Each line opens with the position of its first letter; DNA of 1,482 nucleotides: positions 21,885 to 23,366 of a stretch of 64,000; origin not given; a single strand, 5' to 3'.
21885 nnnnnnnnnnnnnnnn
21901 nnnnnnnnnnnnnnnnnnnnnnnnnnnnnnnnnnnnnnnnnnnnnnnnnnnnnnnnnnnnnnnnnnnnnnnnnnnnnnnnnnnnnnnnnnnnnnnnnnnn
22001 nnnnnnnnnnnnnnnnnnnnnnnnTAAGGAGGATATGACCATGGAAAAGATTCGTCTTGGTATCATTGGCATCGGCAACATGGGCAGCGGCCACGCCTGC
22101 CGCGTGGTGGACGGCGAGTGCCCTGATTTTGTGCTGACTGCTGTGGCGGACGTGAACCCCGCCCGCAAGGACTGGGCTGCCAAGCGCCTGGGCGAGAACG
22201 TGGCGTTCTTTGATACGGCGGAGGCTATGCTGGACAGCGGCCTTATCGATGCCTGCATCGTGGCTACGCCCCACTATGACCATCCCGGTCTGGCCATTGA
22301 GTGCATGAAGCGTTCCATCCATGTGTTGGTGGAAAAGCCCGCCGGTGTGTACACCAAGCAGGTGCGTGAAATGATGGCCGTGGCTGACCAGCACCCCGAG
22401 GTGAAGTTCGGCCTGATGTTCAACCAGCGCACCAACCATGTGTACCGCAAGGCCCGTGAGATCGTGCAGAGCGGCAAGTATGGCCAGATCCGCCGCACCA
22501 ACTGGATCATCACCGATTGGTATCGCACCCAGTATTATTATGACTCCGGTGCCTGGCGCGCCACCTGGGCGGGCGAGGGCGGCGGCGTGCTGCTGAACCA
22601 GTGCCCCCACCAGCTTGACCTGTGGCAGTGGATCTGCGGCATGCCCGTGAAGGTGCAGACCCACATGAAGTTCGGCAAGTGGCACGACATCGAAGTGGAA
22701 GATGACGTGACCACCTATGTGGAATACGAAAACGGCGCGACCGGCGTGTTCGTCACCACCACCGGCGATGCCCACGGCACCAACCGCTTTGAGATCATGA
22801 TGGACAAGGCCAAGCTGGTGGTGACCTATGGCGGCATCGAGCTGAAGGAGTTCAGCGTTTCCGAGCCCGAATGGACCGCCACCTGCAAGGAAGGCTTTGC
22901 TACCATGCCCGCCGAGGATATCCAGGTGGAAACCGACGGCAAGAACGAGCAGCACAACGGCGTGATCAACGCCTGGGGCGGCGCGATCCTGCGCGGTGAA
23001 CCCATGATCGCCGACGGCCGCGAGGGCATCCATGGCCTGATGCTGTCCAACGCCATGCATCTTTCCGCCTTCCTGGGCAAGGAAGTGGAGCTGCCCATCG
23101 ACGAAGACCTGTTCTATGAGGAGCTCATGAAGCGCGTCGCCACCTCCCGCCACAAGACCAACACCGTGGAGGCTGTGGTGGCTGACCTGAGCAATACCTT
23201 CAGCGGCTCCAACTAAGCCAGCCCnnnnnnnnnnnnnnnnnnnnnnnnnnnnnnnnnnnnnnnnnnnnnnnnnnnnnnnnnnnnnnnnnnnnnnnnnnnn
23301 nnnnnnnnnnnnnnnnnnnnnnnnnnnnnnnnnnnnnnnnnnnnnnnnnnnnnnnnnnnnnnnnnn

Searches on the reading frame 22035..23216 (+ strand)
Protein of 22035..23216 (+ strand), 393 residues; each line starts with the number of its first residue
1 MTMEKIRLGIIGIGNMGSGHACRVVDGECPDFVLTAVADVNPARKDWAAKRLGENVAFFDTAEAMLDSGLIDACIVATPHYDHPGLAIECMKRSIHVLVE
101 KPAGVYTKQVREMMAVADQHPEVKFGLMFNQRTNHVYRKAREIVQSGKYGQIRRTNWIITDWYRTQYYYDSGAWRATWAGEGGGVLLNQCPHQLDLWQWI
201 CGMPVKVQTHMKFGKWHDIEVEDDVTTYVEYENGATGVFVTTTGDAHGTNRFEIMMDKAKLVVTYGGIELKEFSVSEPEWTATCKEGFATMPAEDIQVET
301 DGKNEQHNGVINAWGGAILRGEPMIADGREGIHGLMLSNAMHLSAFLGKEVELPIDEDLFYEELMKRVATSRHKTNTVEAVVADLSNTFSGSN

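Call 63: find_encoding_contigs(protein=window:22035-23216:+, flank=10000, max_places=1)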
Protein window:22035-23216:+ (393 aa): no gene with exactly this product is on record in the collection.
